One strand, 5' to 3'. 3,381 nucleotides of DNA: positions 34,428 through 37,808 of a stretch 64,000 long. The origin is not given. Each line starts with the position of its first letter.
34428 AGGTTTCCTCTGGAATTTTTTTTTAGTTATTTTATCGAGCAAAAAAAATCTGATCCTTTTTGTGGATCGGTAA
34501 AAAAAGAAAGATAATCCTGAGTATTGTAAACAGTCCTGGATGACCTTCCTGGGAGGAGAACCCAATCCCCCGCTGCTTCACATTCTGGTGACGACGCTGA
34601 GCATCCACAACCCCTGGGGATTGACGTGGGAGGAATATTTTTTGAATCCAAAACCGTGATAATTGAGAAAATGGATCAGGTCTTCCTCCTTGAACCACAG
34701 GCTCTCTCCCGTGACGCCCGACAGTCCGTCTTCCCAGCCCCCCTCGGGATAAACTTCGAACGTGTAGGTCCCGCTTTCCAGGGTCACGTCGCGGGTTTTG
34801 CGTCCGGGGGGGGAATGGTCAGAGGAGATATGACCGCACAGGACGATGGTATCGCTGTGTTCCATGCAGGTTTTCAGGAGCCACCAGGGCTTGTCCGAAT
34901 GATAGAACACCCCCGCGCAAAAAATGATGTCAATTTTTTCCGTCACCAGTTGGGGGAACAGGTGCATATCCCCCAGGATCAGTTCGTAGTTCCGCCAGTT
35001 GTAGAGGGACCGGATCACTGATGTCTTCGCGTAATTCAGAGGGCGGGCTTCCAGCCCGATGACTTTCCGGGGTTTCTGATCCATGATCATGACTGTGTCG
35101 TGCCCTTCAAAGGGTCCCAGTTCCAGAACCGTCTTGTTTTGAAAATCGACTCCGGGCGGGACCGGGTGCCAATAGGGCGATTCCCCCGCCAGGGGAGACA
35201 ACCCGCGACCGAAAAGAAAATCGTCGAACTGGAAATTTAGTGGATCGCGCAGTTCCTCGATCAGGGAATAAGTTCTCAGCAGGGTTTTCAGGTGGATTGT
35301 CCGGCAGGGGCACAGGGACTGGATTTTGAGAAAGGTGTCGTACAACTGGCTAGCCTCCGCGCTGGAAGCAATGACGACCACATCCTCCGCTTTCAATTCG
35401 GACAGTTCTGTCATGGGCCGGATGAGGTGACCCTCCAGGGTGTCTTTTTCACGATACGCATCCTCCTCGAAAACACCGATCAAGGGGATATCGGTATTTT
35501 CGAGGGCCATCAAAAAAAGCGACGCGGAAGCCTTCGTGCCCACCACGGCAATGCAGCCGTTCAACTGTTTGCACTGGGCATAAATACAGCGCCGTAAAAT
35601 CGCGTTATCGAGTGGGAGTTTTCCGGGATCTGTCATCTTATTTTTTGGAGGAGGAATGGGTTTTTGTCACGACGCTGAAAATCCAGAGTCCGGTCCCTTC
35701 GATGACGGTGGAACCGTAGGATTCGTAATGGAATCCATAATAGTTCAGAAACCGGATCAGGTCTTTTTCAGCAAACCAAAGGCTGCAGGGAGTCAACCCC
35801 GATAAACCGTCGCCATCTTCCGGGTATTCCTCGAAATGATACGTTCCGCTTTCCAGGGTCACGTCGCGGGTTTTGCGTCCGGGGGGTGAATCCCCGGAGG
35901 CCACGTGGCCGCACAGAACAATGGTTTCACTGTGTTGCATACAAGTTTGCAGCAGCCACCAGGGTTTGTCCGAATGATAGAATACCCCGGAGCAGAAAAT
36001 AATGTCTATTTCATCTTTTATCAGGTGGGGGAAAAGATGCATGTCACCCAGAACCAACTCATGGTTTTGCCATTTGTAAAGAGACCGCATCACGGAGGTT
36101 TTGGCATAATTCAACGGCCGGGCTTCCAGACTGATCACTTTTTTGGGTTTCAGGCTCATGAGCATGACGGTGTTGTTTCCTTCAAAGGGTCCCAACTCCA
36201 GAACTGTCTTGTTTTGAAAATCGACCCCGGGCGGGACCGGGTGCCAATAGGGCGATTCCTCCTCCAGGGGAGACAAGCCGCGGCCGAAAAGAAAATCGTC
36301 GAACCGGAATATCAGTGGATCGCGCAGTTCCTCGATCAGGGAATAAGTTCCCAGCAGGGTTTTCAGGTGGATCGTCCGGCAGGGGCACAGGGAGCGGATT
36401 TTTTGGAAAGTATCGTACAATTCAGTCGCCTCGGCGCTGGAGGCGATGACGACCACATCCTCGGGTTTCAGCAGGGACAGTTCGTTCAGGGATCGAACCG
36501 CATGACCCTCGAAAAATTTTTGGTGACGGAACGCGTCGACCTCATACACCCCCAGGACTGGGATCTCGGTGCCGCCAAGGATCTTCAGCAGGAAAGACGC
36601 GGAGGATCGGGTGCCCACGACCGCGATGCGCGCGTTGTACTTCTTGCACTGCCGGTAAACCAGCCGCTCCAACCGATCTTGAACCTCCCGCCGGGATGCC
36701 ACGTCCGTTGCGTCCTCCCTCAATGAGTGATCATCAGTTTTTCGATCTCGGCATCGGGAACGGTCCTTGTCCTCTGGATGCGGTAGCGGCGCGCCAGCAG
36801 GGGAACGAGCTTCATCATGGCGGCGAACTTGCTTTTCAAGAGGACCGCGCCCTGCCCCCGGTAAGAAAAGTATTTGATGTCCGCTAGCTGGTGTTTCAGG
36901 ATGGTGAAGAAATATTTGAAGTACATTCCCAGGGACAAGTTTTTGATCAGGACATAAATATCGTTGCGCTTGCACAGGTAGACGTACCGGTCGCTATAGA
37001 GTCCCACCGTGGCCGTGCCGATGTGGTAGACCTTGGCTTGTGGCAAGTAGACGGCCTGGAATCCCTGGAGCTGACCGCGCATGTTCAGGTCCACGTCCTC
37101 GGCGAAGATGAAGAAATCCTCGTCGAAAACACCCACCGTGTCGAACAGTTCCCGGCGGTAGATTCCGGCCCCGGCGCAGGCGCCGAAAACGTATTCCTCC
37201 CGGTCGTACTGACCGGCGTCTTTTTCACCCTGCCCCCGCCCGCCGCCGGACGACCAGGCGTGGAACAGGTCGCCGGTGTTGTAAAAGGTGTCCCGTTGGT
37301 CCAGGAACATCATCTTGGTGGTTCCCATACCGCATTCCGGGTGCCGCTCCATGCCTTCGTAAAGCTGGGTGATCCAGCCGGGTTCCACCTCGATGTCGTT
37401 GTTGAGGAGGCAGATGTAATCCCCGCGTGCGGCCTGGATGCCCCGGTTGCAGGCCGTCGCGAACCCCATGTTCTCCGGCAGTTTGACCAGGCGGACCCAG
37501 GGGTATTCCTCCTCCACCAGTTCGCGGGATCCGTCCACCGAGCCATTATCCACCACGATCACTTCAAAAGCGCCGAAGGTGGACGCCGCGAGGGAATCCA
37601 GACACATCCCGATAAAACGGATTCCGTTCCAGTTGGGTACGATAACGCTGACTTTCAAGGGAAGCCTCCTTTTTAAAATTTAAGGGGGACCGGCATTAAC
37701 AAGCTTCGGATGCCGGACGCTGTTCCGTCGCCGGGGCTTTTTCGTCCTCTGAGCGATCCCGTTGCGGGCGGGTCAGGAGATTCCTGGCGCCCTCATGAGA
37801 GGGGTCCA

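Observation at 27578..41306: Nine-gene co-directional array as a candidate uncharacterised modification system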

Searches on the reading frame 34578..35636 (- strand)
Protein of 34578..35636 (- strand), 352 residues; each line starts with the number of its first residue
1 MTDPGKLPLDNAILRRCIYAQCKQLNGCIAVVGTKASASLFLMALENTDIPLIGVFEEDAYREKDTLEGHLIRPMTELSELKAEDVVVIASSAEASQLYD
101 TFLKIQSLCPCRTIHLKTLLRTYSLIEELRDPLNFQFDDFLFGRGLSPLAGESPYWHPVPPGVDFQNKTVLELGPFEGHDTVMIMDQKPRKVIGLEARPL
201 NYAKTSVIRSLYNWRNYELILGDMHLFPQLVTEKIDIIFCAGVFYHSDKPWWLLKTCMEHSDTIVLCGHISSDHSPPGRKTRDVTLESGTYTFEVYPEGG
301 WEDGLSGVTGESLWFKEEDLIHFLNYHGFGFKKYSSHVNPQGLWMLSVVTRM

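Call 4: search_protein_families(library=pfam, proteins=[window:34578-35636:-], max_evalue=0.01)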
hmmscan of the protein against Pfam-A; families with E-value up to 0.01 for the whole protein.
window:34578-35636:- (352 aa): 2 families
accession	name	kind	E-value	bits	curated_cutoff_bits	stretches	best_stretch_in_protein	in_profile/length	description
PF08003.17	Methyltransf_9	-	2.2e-06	27.3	23.8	1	156-265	104-216/315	Protein of unknown function (DUF1698)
PF13847.12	Methyltransf_31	-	0.00015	21.9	27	1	166-248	3-88/145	Methyltransferase domain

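Call 5: search_protein_families(library=ncbifam, proteins=[window:34578-35636:-], max_evalue=0.01)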
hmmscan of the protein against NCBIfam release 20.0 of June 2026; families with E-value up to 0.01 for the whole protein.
window:34578-35636:- (352 aa): 3 families
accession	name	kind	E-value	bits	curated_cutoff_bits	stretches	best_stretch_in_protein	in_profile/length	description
NF011650.0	PRK15068.1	equivalog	1.4e-08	34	209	1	156-256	111-212/324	tRNA 5-methoxyuridine(34)/uridine 5-oxyacetic acid(34) synthase CmoB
TIGR00452.1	TIGR00452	equivalog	3.8e-08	32.5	275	1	163-256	114-206/316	tRNA 5-methoxyuridine(34)/uridine 5-oxyacetic acid(34) synthase CmoB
TIGR04290.1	meth_Rta_06860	hypoth_equivalog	0.0016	17.9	300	1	164-264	47-147/226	TIGR04290 family methyltransferase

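Call 26: search_solved_structures(query=window:34578-35636:-, max_evalue=1)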
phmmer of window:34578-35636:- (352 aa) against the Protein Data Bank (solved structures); distinct sequences matched with E-value up to 1: 6.
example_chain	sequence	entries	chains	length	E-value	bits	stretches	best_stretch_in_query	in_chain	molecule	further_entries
5t38_A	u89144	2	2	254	8e-13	51.2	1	169-272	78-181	EvdMO1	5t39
6ec3_A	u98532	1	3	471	2.9e-12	49.4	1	169-271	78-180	Methyltransferase domain-containing protein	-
7ct8_A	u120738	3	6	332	0.052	15.7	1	156-251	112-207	tRNA U34 carboxymethyltransferase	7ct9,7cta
2mxt_A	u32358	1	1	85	0.48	12.5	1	227-261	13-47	Heterogeneous nuclear ribonucleoprotein Q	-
4p7c_A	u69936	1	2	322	0.54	12.3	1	155-261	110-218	tRNA (mo5U34)-methyltransferase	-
2nbb_A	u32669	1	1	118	1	11.4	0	227-261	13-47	Heterogeneous nuclear ribonucleoprotein Q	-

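Call 57: search_protein_families(library=padloc, proteins=[window:34578-35636:-], max_evalue=0.001)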
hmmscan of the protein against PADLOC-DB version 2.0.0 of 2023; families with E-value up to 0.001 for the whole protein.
window:34578-35636:- (352 aa): 1 family
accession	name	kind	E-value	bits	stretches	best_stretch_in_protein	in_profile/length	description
PDLC04134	mad2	-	9.1e-10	35.9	1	166-260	291-385/492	mads_2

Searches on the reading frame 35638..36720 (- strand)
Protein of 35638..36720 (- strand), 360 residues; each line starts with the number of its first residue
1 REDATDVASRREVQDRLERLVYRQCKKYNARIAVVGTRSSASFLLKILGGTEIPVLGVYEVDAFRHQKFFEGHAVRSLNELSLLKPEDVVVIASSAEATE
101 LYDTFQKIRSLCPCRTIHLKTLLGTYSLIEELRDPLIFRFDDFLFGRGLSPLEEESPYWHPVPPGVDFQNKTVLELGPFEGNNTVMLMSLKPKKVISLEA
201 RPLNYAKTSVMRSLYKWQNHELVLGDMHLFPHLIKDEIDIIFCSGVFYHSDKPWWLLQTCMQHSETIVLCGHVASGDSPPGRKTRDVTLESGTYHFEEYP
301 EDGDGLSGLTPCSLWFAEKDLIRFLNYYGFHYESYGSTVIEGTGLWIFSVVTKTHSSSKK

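Call 4: search_protein_families(library=pfam, proteins=[window:35638-36720:-], max_evalue=0.01)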
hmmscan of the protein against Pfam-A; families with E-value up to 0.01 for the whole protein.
window:35638-36720:- (360 aa): 2 families
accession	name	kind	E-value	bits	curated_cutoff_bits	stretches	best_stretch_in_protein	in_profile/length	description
PF08003.17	Methyltransf_9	-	2.1e-05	24.1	23.8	1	159-278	104-226/315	Protein of unknown function (DUF1698)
PF13847.12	Methyltransf_31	-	0.01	16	27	0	169-252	3-89/145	Methyltransferase domain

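Call 5: search_protein_families(library=ncbifam, proteins=[window:35638-36720:-], max_evalue=0.01)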
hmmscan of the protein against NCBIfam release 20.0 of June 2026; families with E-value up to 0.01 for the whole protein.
window:35638-36720:- (360 aa): 3 families
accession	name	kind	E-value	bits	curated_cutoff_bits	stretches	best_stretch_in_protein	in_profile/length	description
NF011650.0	PRK15068.1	equivalog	3.7e-07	29.3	209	1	159-259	111-212/324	tRNA 5-methoxyuridine(34)/uridine 5-oxyacetic acid(34) synthase CmoB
TIGR00452.1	TIGR00452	equivalog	1.1e-06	27.7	275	1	167-263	115-213/316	tRNA 5-methoxyuridine(34)/uridine 5-oxyacetic acid(34) synthase CmoB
TIGR04290.1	meth_Rta_06860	hypoth_equivalog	0.0054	16.2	300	1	167-300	47-180/226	TIGR04290 family methyltransferase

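Call 57: search_protein_families(library=padloc, proteins=[window:35638-36702:-], max_evalue=0.001)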
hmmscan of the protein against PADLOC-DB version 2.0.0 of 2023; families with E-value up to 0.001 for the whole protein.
window:35638-36702:- (354 aa): 1 family
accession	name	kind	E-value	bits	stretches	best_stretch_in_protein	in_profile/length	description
PDLC04134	mad2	-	2.2e-08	31.4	1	163-254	291-382/492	mads_2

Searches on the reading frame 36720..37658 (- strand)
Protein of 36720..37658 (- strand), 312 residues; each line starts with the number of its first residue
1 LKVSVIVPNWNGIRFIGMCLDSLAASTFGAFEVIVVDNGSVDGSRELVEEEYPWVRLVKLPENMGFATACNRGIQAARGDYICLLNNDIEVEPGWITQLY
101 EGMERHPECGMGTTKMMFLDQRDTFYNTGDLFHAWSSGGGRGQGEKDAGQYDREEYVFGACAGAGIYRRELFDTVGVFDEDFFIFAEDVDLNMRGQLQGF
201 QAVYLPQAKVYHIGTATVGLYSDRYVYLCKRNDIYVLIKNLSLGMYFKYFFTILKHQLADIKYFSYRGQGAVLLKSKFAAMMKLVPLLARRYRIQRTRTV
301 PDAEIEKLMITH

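Call 4: search_protein_families(library=pfam, proteins=[window:36720-37658:-], max_evalue=0.01)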
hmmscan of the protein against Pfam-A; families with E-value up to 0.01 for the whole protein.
window:36720-37658:- (312 aa): 5 families
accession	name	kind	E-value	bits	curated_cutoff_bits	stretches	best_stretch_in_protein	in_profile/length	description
PF00535.33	Glycos_transf_2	-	3.8e-29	102.2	23.3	1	4-174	1-166/168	Glycosyl transferase family 2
PF13641.12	Glyco_tranf_2_3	-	5.8e-18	66.2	27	1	3-220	3-219/230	Glycosyltransferase like family 2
PF13632.12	Glyco_trans_2_3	-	1.2e-07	32.1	27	1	81-230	1-144/198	Glycosyl transferase family group 2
PF13506.12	Glyco_transf_21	-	0.0015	18.5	21.7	1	69-208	21-150/174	Glycosyl transferase family 21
PF10111.15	Glyco_tranf_2_2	-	0.0015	18.5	27.3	0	30-88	29-91/276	Glycosyltransferase like family 2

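Call 5: search_protein_families(library=ncbifam, proteins=[window:36720-37658:-], max_evalue=0.01)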
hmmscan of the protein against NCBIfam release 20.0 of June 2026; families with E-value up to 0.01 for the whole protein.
window:36720-37658:- (312 aa): 27 families (the best 25 are shown)
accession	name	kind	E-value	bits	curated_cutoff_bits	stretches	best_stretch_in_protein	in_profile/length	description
TIGR03965.1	mycofact_glyco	equivalog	1.1e-25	90.4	280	1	2-215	75-283/467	mycofactocin biosynthesis glycosyltransferase MftF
NF041875.1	EPS_EpsD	equivalog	1.9e-23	83.4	370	1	3-213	1-207/325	exopolysaccharide biosynthesis glycosyltransferase EpsD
NF007482.0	PRK10073.1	equivalog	1.9e-18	66.6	423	1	2-100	7-107/334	glycosyltransferase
TIGR03937.1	PgaC_IcaA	equivalog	8.7e-17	61.2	422.3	2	2-113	46-160/407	poly-beta-1,6-N-acetyl-D-glucosamine synthase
TIGR04283.1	glyco_like_mftF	equivalog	5.7e-14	52.2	182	1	3-122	1-115/221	TIGR04283 family arsenosugar biosynthesis glycosyltransferase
NF047683.1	TeichurnBiosyTuaG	equivalog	1.1e-13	51.5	400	1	2-106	7-114/252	teichuronic acid biosynthesis protein TuaG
NF038302.1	EPS_HpsE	equivalog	6.6e-13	48.3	300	1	2-113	2-121/307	hormogonium polysaccharide biosynthesis glycosyltransferase HpsE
NF038299.1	EPS_HpsN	equivalog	2.1e-11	43.4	425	1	2-254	2-267/317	hormogonium polysaccharide biosynthesis glycosyltransferase HpsN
NF041394.1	GtaseAglG_Halo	equivalog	1.3e-10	41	440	1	1-212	1-215/304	glucosyl-dolichyl phosphate glucuronosyltransferase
TIGR01556.1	rhamnosyltran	subfamily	1.2e-09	37.7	200.55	1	30-223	21-212/281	rhamnosyltransferase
TIGR04242.1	nodulat_NodC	equivalog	1.3e-08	34.2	550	1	2-211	49-263/395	chitooligosaccharide synthase NodC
NF053739.1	GlytfEpsEBac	equivalog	2e-08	33.6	450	1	2-121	2-125/265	glycosyltransferase EpsE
TIGR04009.1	wcaE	equivalog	1.1e-07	31.4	369.2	1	3-87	6-91/248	colanic acid biosynthesis glycosyltransferase WcaE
NF045692.1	OglycostaseCruG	equivalog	2.7e-07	29.9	600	1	2-73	42-120/386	2'-O-glycosyltransferase CruG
TIGR04440.1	glyco_TIGR04440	domain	8.8e-07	28.9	70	1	2-123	1-126/215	TIGR00180 family glycosyltransferase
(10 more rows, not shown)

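Call 55: search_solved_structures(query=window:36720-37658:-, max_evalue=0.001)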
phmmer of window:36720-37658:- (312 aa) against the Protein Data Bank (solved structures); distinct sequences matched with E-value up to 0.001: 19.
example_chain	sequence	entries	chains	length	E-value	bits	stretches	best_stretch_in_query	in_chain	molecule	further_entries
2z87_A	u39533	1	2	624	3.5e-17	65.7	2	3-97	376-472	Chondroitin synthase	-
2z86_A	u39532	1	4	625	3.6e-17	65.7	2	3-97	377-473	Chondroitin synthase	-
3bcv_A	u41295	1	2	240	1.3e-12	50.7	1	2-111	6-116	Putative glycosyltransferase protein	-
5hea_A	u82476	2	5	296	9.5e-12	47.8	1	3-103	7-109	Putative glycosyltransferase (GalT1)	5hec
6p61_A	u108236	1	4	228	8.6e-11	44.7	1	3-126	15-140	Glycosyltransferase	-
9omm_A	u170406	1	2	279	1.4e-08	37.5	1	3-127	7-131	Glycosyltransferase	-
9omh_A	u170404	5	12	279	1.4e-08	37.5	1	3-127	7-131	Glycosyltransferase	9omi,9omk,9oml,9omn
9omj_A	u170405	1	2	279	1.4e-08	37.5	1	3-127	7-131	Glycosyltransferase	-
3l7j_A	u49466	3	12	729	3.8e-07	32.7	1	2-99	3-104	Teichoic acid biosynthesis protein F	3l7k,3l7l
3l7i_A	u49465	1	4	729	3.8e-07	32.7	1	2-99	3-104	Teichoic acid biosynthesis protein F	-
3l7m_A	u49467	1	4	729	3.8e-07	32.7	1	2-99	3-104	Teichoic acid biosynthesis protein F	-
5mlz_A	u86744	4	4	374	2.7e-06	29.9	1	1-113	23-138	Dolichol monophosphate mannose synthase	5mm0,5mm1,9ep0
5tze_C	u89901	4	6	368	7.4e-06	28.5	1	1-91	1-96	Glycosyl transferase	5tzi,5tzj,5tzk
9jma_A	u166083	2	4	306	9.6e-06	28.1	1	1-93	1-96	GalNAc(5)-diNAcBac-PP-undecaprenol beta-1,3-glucosyltransferase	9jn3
8uhv_A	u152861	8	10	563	1.9e-05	27.2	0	32-99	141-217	Glycosyl transferase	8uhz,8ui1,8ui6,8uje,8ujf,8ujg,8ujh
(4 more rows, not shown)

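Call 57: search_protein_families(library=padloc, proteins=[window:36720-37658:-], max_evalue=0.001)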
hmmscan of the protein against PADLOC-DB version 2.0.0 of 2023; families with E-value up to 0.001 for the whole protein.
window:36720-37658:- (312 aa): 0 families
